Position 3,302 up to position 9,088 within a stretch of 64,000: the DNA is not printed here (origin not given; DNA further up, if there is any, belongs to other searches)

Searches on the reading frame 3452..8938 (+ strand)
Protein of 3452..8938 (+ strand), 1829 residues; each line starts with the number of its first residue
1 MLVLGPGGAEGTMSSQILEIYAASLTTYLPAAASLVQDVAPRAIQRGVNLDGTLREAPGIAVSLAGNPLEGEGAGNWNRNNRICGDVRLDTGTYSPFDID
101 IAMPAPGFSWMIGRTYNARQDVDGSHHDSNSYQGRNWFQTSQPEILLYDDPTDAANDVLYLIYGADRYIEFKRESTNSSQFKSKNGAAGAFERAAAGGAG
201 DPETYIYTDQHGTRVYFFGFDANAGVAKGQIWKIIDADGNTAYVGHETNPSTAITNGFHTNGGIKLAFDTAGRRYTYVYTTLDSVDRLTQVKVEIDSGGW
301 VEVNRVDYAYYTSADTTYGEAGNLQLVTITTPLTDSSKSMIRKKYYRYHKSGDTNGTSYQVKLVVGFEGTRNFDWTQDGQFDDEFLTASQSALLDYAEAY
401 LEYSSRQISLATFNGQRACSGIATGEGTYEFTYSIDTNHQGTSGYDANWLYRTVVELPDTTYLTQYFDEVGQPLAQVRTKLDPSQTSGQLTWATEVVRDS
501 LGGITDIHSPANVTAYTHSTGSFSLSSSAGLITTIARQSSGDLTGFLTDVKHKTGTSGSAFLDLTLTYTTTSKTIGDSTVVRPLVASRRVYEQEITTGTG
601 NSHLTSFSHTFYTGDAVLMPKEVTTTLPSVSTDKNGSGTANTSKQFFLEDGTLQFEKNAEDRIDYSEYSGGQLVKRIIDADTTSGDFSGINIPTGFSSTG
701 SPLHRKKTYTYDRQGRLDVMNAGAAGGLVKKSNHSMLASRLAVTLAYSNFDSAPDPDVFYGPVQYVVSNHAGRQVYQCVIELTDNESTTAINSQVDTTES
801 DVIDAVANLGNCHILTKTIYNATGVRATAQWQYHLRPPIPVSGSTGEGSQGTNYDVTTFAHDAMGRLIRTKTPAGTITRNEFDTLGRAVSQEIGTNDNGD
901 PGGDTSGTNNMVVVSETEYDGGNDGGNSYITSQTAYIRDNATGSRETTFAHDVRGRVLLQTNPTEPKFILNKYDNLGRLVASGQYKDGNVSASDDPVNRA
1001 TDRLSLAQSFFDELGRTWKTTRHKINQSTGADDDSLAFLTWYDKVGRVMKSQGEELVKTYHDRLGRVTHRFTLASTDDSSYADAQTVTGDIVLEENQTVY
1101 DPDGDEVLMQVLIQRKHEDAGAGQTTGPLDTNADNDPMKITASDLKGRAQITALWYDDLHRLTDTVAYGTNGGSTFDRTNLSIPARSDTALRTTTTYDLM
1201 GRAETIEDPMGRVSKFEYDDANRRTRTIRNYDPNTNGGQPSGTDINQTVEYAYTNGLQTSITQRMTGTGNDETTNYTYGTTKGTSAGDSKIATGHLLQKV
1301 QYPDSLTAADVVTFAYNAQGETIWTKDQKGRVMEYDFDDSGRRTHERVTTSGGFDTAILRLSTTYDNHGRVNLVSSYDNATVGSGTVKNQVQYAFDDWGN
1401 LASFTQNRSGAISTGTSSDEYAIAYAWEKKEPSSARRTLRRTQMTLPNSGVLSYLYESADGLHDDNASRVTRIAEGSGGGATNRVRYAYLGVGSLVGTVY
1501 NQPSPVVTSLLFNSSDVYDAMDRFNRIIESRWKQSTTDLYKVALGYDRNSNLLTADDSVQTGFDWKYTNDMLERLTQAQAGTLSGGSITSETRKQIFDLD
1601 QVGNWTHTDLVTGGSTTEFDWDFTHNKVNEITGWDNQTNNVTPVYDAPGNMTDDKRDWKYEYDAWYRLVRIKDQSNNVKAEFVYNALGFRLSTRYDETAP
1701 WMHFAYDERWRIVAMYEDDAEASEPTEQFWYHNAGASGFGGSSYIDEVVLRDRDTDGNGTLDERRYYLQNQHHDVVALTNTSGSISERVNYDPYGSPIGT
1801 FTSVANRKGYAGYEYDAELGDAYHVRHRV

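Call 3: search_protein_families(library=pfam, proteins=[window:3452-8938:+], max_evalue=1)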
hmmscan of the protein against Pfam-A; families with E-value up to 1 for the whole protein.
window:3452-8938:+ (1829 aa): 1 family
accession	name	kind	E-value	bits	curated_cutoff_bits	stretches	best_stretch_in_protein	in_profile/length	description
PF05593.20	RHS_repeat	-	1.1e-05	26.1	22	2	1201-1227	5-31/38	RHS Repeat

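Call 49: search_protein_families(library=ncbifam, proteins=[window:3452-8938:+], max_evalue=0.01)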
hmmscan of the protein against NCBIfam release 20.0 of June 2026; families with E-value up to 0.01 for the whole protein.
window:3452-8938:+ (1829 aa): 1 family
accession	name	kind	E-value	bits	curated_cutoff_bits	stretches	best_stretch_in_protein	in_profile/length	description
TIGR01643.1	YD_repeat_2x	repeat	2.8e-09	37.1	15.8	0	1316-1350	1-35/42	YD repeat-containing protein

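Call 70: search_solved_structures(query=window:3452-8938:+, max_evalue=0.001)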
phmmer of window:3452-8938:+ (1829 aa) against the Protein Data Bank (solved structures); distinct sequences matched with E-value up to 0.001: 0.
